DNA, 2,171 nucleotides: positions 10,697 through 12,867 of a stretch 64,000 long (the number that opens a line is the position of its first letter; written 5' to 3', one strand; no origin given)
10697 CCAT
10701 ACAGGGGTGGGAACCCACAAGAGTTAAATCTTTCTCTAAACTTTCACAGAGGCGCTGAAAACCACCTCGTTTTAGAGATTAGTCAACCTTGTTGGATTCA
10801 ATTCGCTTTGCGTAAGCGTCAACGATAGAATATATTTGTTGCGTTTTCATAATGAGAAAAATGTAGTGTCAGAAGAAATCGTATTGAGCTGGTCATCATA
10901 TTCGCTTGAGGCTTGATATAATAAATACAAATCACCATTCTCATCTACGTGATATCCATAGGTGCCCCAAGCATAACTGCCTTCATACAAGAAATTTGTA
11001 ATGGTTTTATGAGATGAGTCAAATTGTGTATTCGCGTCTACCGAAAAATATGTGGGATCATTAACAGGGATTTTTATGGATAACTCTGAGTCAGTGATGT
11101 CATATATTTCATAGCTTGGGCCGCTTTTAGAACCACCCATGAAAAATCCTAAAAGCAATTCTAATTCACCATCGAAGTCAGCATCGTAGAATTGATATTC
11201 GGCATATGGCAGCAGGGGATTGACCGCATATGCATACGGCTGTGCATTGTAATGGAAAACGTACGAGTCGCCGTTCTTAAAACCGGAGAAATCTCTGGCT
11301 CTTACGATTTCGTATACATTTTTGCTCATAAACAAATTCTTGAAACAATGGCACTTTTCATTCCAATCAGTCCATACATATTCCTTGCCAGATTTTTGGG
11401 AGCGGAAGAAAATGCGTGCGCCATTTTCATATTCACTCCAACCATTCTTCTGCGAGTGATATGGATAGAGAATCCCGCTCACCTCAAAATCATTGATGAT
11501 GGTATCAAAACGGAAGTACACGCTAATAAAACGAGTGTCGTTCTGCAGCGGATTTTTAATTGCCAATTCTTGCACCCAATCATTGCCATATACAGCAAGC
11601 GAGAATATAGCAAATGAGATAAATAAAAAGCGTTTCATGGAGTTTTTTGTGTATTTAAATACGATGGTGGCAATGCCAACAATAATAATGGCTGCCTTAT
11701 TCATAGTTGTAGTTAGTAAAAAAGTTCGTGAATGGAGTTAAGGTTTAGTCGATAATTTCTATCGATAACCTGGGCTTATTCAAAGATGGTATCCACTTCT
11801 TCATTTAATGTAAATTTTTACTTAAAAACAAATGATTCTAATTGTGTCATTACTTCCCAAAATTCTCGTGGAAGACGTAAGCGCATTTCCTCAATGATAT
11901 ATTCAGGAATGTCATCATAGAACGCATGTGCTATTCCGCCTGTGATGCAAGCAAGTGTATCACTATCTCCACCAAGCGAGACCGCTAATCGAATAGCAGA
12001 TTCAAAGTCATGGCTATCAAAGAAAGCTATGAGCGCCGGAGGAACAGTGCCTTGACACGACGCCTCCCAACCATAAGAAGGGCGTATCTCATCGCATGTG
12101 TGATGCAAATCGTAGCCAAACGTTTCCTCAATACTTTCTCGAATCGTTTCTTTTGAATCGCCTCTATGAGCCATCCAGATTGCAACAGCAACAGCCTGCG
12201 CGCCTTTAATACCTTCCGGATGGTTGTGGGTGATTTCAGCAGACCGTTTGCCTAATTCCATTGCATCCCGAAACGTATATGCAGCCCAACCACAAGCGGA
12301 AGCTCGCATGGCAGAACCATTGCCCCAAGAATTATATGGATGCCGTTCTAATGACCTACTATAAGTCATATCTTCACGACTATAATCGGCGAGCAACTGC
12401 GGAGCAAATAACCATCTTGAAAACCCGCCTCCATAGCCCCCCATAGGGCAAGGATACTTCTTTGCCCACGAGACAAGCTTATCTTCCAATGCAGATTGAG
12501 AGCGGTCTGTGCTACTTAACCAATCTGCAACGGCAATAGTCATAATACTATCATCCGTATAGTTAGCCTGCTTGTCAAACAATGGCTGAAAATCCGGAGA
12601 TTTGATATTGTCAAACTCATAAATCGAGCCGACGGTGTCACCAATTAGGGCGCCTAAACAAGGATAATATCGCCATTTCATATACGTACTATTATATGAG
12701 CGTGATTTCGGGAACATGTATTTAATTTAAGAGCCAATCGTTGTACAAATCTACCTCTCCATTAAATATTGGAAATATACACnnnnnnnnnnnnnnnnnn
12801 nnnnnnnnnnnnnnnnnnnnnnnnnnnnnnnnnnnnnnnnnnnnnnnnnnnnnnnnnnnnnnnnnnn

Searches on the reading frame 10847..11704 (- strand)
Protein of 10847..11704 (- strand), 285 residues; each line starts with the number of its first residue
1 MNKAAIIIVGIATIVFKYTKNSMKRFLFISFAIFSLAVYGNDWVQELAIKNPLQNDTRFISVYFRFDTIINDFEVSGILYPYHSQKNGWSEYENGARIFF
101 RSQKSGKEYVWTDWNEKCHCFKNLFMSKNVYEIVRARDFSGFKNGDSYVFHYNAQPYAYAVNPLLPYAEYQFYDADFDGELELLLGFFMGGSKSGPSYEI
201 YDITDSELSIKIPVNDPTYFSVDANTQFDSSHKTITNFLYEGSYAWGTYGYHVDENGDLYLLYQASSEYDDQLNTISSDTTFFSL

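Call 10: search_protein_families(library=pfam, proteins=[window:10847-11704:-], max_evalue=0.001)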
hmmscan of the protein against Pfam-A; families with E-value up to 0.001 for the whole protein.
window:10847-11704:- (285 aa): 0 families

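Call 52: search_protein_families(library=pfam, proteins=[P0263, P0264, P0265, P0268, P0286, P0307, P0355, P0275, P0317], max_evalue=0.001)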
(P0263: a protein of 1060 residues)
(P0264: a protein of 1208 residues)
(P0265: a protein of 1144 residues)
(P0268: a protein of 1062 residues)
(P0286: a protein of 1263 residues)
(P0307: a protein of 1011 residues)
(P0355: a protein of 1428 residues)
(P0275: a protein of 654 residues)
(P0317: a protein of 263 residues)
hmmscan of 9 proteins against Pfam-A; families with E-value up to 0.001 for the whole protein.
P0263 (1060 aa): 1 family
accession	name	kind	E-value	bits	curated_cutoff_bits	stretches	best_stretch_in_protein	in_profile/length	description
PF00313.28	CSD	-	1.4e-07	31.7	27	1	9-72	3-64/66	'Cold-shock' DNA-binding domain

P0264 (1208 aa): 1 family
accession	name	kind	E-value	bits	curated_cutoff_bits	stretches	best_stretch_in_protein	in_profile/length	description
PF00313.28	CSD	-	7.1e-06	26.2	27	1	189-223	3-37/66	'Cold-shock' DNA-binding domain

P0265 (1144 aa): 0 families

P0268 (1062 aa): 2 families
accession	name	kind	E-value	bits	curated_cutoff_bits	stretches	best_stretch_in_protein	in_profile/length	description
PF00313.28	CSD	-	3.3e-05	24.1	27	1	15-58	4-47/66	'Cold-shock' DNA-binding domain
PF18256.6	HscB_4_cys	-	0.00052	20.3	26.2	1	1017-1038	3-24/27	Co-chaperone HscB tetracysteine metal binding motif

P0286 (1263 aa): 0 families

P0307 (1011 aa): 1 family
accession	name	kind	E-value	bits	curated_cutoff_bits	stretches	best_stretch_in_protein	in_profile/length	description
PF00313.28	CSD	-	0.00019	21.7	27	1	93-140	3-53/66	'Cold-shock' DNA-binding domain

P0355 (1428 aa): 2 families
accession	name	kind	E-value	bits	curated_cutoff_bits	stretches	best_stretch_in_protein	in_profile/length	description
PF00575.29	S1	-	0.0001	23.1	22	1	121-185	6-74/74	S1 RNA binding domain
PF07443.18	HARP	-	0.00017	21.5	25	0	1121-1153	9-41/55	HepA-related protein (HARP)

P0275 (654 aa): 1 family
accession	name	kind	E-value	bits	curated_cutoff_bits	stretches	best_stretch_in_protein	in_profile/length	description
PF18256.6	HscB_4_cys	-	0.00078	19.7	26.2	0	614-634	3-23/27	Co-chaperone HscB tetracysteine metal binding motif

P0317 (263 aa): 0 families

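Call 53: search_protein_families(library=ncbifam, proteins=[P0001, P0003, P0006, P0007, P0008, P0263, P0264, P0265, window:10847-11704:-], max_evalue=0.01)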
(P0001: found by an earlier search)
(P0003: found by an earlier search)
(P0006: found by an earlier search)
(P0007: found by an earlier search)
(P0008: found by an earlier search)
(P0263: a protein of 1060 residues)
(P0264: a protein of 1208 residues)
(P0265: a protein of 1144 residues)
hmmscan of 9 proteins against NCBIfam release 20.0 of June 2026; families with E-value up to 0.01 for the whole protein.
P0001 (977 aa): 2 families
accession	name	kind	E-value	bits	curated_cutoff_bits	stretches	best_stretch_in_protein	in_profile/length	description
NF011575.0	PRK14999.1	equivalog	0.0004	19.8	424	0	289-335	125-169/241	histidine utilization repressor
NF007051.0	PRK09505.1-1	equivalog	0.009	14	864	0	20-100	422-500/686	alpha-amylase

P0003 (473 aa): 14 families
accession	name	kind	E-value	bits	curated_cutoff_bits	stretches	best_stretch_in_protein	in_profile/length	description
NF005927.0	PRK07942.1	subfamily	1.4e-13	51.1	186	1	303-460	24-172/232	DNA polymerase III subunit epsilon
NF047961.1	adhesin_HupY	equivalog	1.6e-08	33.1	1250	1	29-89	191-250/978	leucine-rich repeat adhesin HupY/LrrG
TIGR01406.1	dnaQ_proteo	equivalog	3.2e-08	33.5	222.7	1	280-405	4-118/231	DNA polymerase III subunit epsilon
NF004964.0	PRK06310.1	equivalog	6.9e-08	32.2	236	1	304-467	25-173/250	DNA polymerase III subunit epsilon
NF005981.0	PRK08074.1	equivalog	1.4e-07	29.9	789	1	277-464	4-165/931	ATP-dependent DNA helicase DinG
NF005289.0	PRK06807.1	equivalog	8.1e-07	28.6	335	1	325-470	46-174/313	3'-5' exonuclease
NF004316.1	PRK05711.1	equivalog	1.1e-06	28.5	196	1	280-403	5-116/234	DNA polymerase III subunit epsilon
NF001688.0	PRK00448.1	equivalog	1.3e-06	26.3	873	1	266-463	413-583/1445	PolC-type DNA polymerase III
NF004963.0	PRK06309.1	equivalog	2.4e-06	27.4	245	1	279-398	5-109/232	DNA polymerase III subunit epsilon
TIGR01405.1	polC_Gram_pos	equivalog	8.2e-06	23.8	1043.45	1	269-467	182-353/1211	DNA polymerase III subunit alpha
NF005906.0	PRK07883.1-4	equivalog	0.00013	20.5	495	1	304-465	24-168/563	DEDD exonuclease domain-containing protein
NF006316.0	PRK08517.1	equivalog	0.00024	20.5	247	1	333-460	114-225/270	3'-5' exonuclease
NF004719.0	PRK06063.1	equivalog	0.00024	20.1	389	1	277-408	17-130/331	DEDDh family exonuclease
TIGR00573.1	dnaq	subfamily_domain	0.0053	16.3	71.5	1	322-413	42-127/217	exonuclease, DNA polymerase III, epsilon subunit family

P0006 (286 aa): 0 families

P0007 (339 aa): 0 families

P0008 (671 aa): 1 family
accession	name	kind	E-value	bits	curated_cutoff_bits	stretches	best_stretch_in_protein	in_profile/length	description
NF009786.0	PRK13280.1-5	equivalog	0.0085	15.5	368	0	536-609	88-156/252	N-glycosylase/DNA lyase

P0263 (1060 aa): 6 families
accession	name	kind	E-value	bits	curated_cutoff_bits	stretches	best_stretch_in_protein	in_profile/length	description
NF049933.1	TransAntitermCspE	equivalog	2.4e-06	27.6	120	1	7-51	4-48/69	transcription antiterminator/RNA stability regulator CspE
NF007679.0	PRK10354.1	subfamily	6.2e-06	26.4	130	1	7-50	5-48/70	RNA chaperone/antiterminator CspA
NF007378.0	PRK09890.1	equivalog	8.7e-06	25.9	144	1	8-47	6-45/70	cold shock protein CspG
TIGR02381.1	cspD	equivalog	0.00016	21.6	115.4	1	7-48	2-43/68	cold shock domain-containing protein CspD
NF008190.0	PRK10943.1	subfamily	0.0029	17.6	137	1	9-39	6-36/69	cold shock-like protein CspC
NF007062.0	PRK09507.1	subfamily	0.0046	16.9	133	0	9-39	6-36/69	transcription antiterminator/RNA stability regulator CspE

P0264 (1208 aa): 6 families
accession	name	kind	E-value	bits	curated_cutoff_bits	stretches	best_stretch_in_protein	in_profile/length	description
NF007378.0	PRK09890.1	equivalog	4.9e-06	26.7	144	1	185-222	3-40/70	cold shock protein CspG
NF007679.0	PRK10354.1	subfamily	9.3e-06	25.9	130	1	187-222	5-40/70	RNA chaperone/antiterminator CspA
NF049933.1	TransAntitermCspE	equivalog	2.5e-05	24.3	120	1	188-222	5-39/69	transcription antiterminator/RNA stability regulator CspE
NF008190.0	PRK10943.1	subfamily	0.00026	20.9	137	1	187-222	4-39/69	cold shock-like protein CspC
NF007062.0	PRK09507.1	subfamily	0.00028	20.8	133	1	187-222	4-39/69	transcription antiterminator/RNA stability regulator CspE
TIGR02381.1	cspD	equivalog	0.0018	18.2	115.4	1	188-220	3-35/68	cold shock domain-containing protein CspD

P0265 (1144 aa): 0 families

window:10847-11704:- (285 aa): 1 family
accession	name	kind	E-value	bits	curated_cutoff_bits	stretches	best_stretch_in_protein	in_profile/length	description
NF047539.1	XAC2610_fam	domain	0.00021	21.7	35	1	171-262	2-87/89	XAC2610-related protein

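Call 54: search_protein_families(library=phrogs, proteins=[P0001, P0003, P0006, P0007, P0008, window:10847-11704:-], max_evalue=0.001)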
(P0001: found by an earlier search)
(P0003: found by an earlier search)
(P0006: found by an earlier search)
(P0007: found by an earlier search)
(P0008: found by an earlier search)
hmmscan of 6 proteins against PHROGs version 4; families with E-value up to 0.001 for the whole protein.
P0001 (977 aa): 0 families

P0003 (473 aa): 5 families
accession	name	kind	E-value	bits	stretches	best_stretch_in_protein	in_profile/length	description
phrog_192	-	DNA, RNA and nucleotide metabolism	6.2e-37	128.8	1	266-470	96-276/397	DNA polymerase exonuclease subunit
phrog_35892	-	unknown function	9.6e-18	64.2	1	30-140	105-218/1181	-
phrog_18805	-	unknown function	1.7e-11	44.7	1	28-98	335-403/457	-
phrog_14632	-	DNA, RNA and nucleotide metabolism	5.3e-06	26.4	1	322-471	117-249/380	DNA polymerase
phrog_403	-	DNA, RNA and nucleotide metabolism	7.1e-05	22.9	1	266-401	55-173/321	DNA polymerase exonuclease subunit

P0006 (286 aa): 2 families
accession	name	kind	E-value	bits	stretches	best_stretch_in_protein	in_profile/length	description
phrog_19951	-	unknown function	2.3e-29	103.6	1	5-284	3-285/288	-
phrog_26443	-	unknown function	0.00014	22.1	1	3-154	6-163/373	-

P0007 (339 aa): 0 families

P0008 (671 aa): 1 family
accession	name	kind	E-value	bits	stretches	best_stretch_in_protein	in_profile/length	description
phrog_8741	-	unknown function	1.9e-07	31.6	1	119-231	113-229/380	-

window:10847-11704:- (285 aa): 0 families

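Call 58: search_protein_families(library=pfam, proteins=[L013:7014-9479:+], max_evalue=0.001)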
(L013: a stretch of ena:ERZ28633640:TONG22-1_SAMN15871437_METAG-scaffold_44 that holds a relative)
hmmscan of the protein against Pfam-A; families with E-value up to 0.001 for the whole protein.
L013:7014-9479:+ (822 aa): 1 family
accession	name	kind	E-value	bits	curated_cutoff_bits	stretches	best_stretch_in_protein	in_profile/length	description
PF12705.13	PDDEXK_1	-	5.2e-06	27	22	1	642-773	33-174/247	PD-(D/E)XK nuclease superfamily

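Call 85: search_protein_families(library=pfam, proteins=[L001:1590-3035:+, L003:8048-9028:+, L004:11079-11669:+, L004:11682-12503:+, L004:12640-13203:+, L004:13263-13829:+, L098:2336-3430:+, L013:11368-12312:+, L098:4247-5047:+], max_evalue=0.05)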
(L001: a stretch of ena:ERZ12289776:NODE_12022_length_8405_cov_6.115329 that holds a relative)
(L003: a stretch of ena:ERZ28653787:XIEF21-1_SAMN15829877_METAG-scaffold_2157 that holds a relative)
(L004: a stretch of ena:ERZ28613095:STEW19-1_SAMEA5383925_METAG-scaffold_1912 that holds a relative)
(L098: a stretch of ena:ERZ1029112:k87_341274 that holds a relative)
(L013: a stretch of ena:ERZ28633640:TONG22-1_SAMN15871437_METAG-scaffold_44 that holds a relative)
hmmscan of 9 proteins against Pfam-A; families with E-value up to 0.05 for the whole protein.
L001:1590-3035:+ (481 aa): 0 families

L003:8048-9028:+ (326 aa): 0 families

L004:11079-11669:+ (196 aa): 0 families

L004:11682-12503:+ (273 aa): 0 families

L004:12640-13203:+ (187 aa): 0 families

L004:13263-13829:+ (188 aa): 0 families

L098:2336-3430:+ (364 aa): 1 family
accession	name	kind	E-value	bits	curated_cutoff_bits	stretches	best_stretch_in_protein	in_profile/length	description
PF13289.12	SIR2_2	-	9.6e-05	22.9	24.5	1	162-319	2-105/141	SIR2-like domain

L013:11368-12312:+ (315 aa): 0 families

L098:4247-5047:+ (266 aa): 3 families
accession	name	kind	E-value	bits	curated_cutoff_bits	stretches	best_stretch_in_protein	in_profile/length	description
PF15835.10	DUF4715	-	0.0033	18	27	1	48-104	20-76/139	Domain of unknown function (DUF4715)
PF16830.10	NBD94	-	0.026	15.4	25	1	67-110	5-48/91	Nucleotide-Binding Domain 94 of RH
PF13863.11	DUF4200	-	0.045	14.5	29.7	1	63-96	62-95/119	Domain of unknown function (DUF4200)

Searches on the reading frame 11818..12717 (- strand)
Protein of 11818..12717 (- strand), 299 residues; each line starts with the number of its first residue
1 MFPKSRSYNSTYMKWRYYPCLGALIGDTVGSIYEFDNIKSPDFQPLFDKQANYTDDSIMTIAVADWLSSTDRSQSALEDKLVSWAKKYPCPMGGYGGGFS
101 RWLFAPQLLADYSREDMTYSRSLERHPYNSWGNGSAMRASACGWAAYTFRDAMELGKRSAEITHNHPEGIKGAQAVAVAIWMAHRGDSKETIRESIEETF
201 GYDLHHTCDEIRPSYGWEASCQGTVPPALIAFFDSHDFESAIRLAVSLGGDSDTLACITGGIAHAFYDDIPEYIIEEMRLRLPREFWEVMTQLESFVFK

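Call 5: search_protein_families(library=pfam, proteins=[window:11818-12717:-], max_evalue=0.01)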
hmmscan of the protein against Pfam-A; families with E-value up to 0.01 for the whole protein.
window:11818-12717:- (299 aa): 1 family
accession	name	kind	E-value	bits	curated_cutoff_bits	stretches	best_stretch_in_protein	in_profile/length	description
PF03747.19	ADP_ribosyl_GH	-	2.7e-37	129.4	26.2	1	21-272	4-286/287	ADP-ribosylglycohydrolase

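Call 6: search_protein_families(library=padloc, proteins=[window:11818-12717:-], max_evalue=0.01)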
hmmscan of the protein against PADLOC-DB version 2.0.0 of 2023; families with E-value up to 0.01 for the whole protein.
window:11818-12717:- (299 aa): 0 families

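Call 52: search_protein_families(library=pfam, proteins=[P0263, P0264, P0265, P0268, P0286, P0307, P0355, P0275, P0317], max_evalue=0.001)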
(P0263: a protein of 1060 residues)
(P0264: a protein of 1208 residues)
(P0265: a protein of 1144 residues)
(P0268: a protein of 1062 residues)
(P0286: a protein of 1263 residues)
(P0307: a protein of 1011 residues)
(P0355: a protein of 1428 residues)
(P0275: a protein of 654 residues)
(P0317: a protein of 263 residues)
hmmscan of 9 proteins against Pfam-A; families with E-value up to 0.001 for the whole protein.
P0263 (1060 aa): 1 family
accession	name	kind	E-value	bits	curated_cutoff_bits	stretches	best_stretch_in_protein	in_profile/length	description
PF00313.28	CSD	-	1.4e-07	31.7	27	1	9-72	3-64/66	'Cold-shock' DNA-binding domain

P0264 (1208 aa): 1 family
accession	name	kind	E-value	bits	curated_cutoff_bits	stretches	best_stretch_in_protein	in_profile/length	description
PF00313.28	CSD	-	7.1e-06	26.2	27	1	189-223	3-37/66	'Cold-shock' DNA-binding domain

P0265 (1144 aa): 0 families

P0268 (1062 aa): 2 families
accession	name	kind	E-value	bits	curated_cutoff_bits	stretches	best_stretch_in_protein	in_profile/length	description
PF00313.28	CSD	-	3.3e-05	24.1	27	1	15-58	4-47/66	'Cold-shock' DNA-binding domain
PF18256.6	HscB_4_cys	-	0.00052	20.3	26.2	1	1017-1038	3-24/27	Co-chaperone HscB tetracysteine metal binding motif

P0286 (1263 aa): 0 families

P0307 (1011 aa): 1 family
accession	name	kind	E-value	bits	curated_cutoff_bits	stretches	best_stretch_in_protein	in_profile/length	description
PF00313.28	CSD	-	0.00019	21.7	27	1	93-140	3-53/66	'Cold-shock' DNA-binding domain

P0355 (1428 aa): 2 families
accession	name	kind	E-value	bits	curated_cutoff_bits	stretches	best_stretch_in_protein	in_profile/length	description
PF00575.29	S1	-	0.0001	23.1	22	1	121-185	6-74/74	S1 RNA binding domain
PF07443.18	HARP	-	0.00017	21.5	25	0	1121-1153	9-41/55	HepA-related protein (HARP)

P0275 (654 aa): 1 family
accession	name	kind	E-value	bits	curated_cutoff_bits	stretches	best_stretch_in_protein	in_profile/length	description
PF18256.6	HscB_4_cys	-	0.00078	19.7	26.2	0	614-634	3-23/27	Co-chaperone HscB tetracysteine metal binding motif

P0317 (263 aa): 0 families

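Call 53: search_protein_families(library=ncbifam, proteins=[P0001, P0003, P0006, P0007, P0008, P0263, P0264, P0265], max_evalue=0.01)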
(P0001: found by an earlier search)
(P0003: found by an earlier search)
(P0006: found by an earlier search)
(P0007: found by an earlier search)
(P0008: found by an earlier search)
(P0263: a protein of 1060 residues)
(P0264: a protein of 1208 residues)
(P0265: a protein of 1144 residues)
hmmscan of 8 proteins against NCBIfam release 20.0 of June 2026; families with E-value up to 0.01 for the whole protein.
P0001 (977 aa): 2 families
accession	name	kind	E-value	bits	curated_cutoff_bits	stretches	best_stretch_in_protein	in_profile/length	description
NF011575.0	PRK14999.1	equivalog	0.0004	19.8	424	0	289-335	125-169/241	histidine utilization repressor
NF007051.0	PRK09505.1-1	equivalog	0.009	14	864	0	20-100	422-500/686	alpha-amylase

P0003 (473 aa): 14 families
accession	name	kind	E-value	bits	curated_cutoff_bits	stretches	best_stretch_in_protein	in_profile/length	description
NF005927.0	PRK07942.1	subfamily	1.4e-13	51.1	186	1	303-460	24-172/232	DNA polymerase III subunit epsilon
NF047961.1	adhesin_HupY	equivalog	1.6e-08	33.1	1250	1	29-89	191-250/978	leucine-rich repeat adhesin HupY/LrrG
TIGR01406.1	dnaQ_proteo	equivalog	3.2e-08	33.5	222.7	1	280-405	4-118/231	DNA polymerase III subunit epsilon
NF004964.0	PRK06310.1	equivalog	6.9e-08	32.2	236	1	304-467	25-173/250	DNA polymerase III subunit epsilon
NF005981.0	PRK08074.1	equivalog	1.4e-07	29.9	789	1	277-464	4-165/931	ATP-dependent DNA helicase DinG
NF005289.0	PRK06807.1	equivalog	8.1e-07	28.6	335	1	325-470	46-174/313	3'-5' exonuclease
NF004316.1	PRK05711.1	equivalog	1.1e-06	28.5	196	1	280-403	5-116/234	DNA polymerase III subunit epsilon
NF001688.0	PRK00448.1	equivalog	1.3e-06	26.3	873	1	266-463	413-583/1445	PolC-type DNA polymerase III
NF004963.0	PRK06309.1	equivalog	2.4e-06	27.4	245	1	279-398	5-109/232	DNA polymerase III subunit epsilon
TIGR01405.1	polC_Gram_pos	equivalog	8.2e-06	23.8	1043.45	1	269-467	182-353/1211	DNA polymerase III subunit alpha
NF005906.0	PRK07883.1-4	equivalog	0.00013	20.5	495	1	304-465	24-168/563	DEDD exonuclease domain-containing protein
NF006316.0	PRK08517.1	equivalog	0.00024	20.5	247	1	333-460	114-225/270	3'-5' exonuclease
NF004719.0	PRK06063.1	equivalog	0.00024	20.1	389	1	277-408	17-130/331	DEDDh family exonuclease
TIGR00573.1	dnaq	subfamily_domain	0.0053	16.3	71.5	1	322-413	42-127/217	exonuclease, DNA polymerase III, epsilon subunit family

P0006 (286 aa): 0 families

P0007 (339 aa): 0 families

P0008 (671 aa): 1 family
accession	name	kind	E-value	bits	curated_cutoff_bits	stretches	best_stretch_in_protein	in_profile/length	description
NF009786.0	PRK13280.1-5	equivalog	0.0085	15.5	368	0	536-609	88-156/252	N-glycosylase/DNA lyase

P0263 (1060 aa): 6 families
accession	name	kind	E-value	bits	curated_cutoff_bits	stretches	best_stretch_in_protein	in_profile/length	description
NF049933.1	TransAntitermCspE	equivalog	2.4e-06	27.6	120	1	7-51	4-48/69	transcription antiterminator/RNA stability regulator CspE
NF007679.0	PRK10354.1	subfamily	6.2e-06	26.4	130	1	7-50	5-48/70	RNA chaperone/antiterminator CspA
NF007378.0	PRK09890.1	equivalog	8.7e-06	25.9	144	1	8-47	6-45/70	cold shock protein CspG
TIGR02381.1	cspD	equivalog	0.00016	21.6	115.4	1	7-48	2-43/68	cold shock domain-containing protein CspD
NF008190.0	PRK10943.1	subfamily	0.0029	17.6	137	1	9-39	6-36/69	cold shock-like protein CspC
NF007062.0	PRK09507.1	subfamily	0.0046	16.9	133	0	9-39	6-36/69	transcription antiterminator/RNA stability regulator CspE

P0264 (1208 aa): 6 families
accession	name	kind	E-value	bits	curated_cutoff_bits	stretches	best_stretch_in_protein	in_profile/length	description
NF007378.0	PRK09890.1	equivalog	4.9e-06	26.7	144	1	185-222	3-40/70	cold shock protein CspG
NF007679.0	PRK10354.1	subfamily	9.3e-06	25.9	130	1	187-222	5-40/70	RNA chaperone/antiterminator CspA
NF049933.1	TransAntitermCspE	equivalog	2.5e-05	24.3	120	1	188-222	5-39/69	transcription antiterminator/RNA stability regulator CspE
NF008190.0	PRK10943.1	subfamily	0.00026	20.9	137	1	187-222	4-39/69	cold shock-like protein CspC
NF007062.0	PRK09507.1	subfamily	0.00028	20.8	133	1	187-222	4-39/69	transcription antiterminator/RNA stability regulator CspE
TIGR02381.1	cspD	equivalog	0.0018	18.2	115.4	1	188-220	3-35/68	cold shock domain-containing protein CspD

P0265 (1144 aa): 0 families

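Call 54: search_protein_families(library=phrogs, proteins=[P0001, P0003, P0006, P0007, P0008, window:11818-12717:-], max_evalue=0.001)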
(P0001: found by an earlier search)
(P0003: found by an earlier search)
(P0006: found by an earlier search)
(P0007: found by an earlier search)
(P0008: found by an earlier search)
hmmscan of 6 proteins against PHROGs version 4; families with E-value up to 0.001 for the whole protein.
P0001 (977 aa): 0 families

P0003 (473 aa): 5 families
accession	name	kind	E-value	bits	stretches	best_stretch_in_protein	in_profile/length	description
phrog_192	-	DNA, RNA and nucleotide metabolism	6.2e-37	128.8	1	266-470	96-276/397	DNA polymerase exonuclease subunit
phrog_35892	-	unknown function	9.6e-18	64.2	1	30-140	105-218/1181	-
phrog_18805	-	unknown function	1.7e-11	44.7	1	28-98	335-403/457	-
phrog_14632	-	DNA, RNA and nucleotide metabolism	5.3e-06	26.4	1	322-471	117-249/380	DNA polymerase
phrog_403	-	DNA, RNA and nucleotide metabolism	7.1e-05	22.9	1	266-401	55-173/321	DNA polymerase exonuclease subunit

P0006 (286 aa): 2 families
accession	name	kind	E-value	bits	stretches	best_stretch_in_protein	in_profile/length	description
phrog_19951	-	unknown function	2.3e-29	103.6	1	5-284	3-285/288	-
phrog_26443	-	unknown function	0.00014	22.1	1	3-154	6-163/373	-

P0007 (339 aa): 0 families

P0008 (671 aa): 1 family
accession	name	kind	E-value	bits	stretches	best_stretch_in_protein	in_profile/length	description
phrog_8741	-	unknown function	1.9e-07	31.6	1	119-231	113-229/380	-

window:11818-12717:- (299 aa): 2 families
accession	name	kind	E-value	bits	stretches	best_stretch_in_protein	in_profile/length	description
phrog_6572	-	other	6.3e-52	177.7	1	20-293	12-304/325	ADP-ribosylglycohydrolase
phrog_22100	-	unknown function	1.6e-11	45.1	2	22-195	9-179/306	-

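Call 58: search_protein_families(library=pfam, proteins=[L013:7014-9479:+], max_evalue=0.001)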
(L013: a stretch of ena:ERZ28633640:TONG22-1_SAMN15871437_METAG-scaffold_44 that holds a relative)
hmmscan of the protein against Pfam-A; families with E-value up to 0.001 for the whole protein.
L013:7014-9479:+ (822 aa): 1 family
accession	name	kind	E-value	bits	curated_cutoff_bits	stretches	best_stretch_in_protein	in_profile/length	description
PF12705.13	PDDEXK_1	-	5.2e-06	27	22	1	642-773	33-174/247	PD-(D/E)XK nuclease superfamily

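Call 85: search_protein_families(library=pfam, proteins=[L001:1590-3035:+, L003:8048-9028:+, L004:11079-11669:+, L004:11682-12503:+, L004:12640-13203:+, L004:13263-13829:+, L098:2336-3430:+, L013:11368-12312:+, L098:4247-5047:+], max_evalue=0.05)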
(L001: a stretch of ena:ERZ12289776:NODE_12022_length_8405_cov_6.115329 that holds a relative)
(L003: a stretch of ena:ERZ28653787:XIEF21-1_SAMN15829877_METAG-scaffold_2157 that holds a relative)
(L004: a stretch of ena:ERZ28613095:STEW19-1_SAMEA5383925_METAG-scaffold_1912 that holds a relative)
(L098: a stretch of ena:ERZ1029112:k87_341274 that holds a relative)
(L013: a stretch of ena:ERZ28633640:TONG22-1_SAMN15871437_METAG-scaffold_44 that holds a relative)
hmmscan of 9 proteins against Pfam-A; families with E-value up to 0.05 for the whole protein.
L001:1590-3035:+ (481 aa): 0 families

L003:8048-9028:+ (326 aa): 0 families

L004:11079-11669:+ (196 aa): 0 families

L004:11682-12503:+ (273 aa): 0 families

L004:12640-13203:+ (187 aa): 0 families

L004:13263-13829:+ (188 aa): 0 families

L098:2336-3430:+ (364 aa): 1 family
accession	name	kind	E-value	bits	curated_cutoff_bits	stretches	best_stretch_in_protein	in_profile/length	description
PF13289.12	SIR2_2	-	9.6e-05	22.9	24.5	1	162-319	2-105/141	SIR2-like domain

L013:11368-12312:+ (315 aa): 0 families

L098:4247-5047:+ (266 aa): 3 families
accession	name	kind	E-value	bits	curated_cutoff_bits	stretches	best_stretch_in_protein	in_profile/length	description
PF15835.10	DUF4715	-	0.0033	18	27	1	48-104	20-76/139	Domain of unknown function (DUF4715)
PF16830.10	NBD94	-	0.026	15.4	25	1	67-110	5-48/91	Nucleotide-Binding Domain 94 of RH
PF13863.11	DUF4200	-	0.045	14.5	29.7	1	63-96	62-95/119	Domain of unknown function (DUF4200)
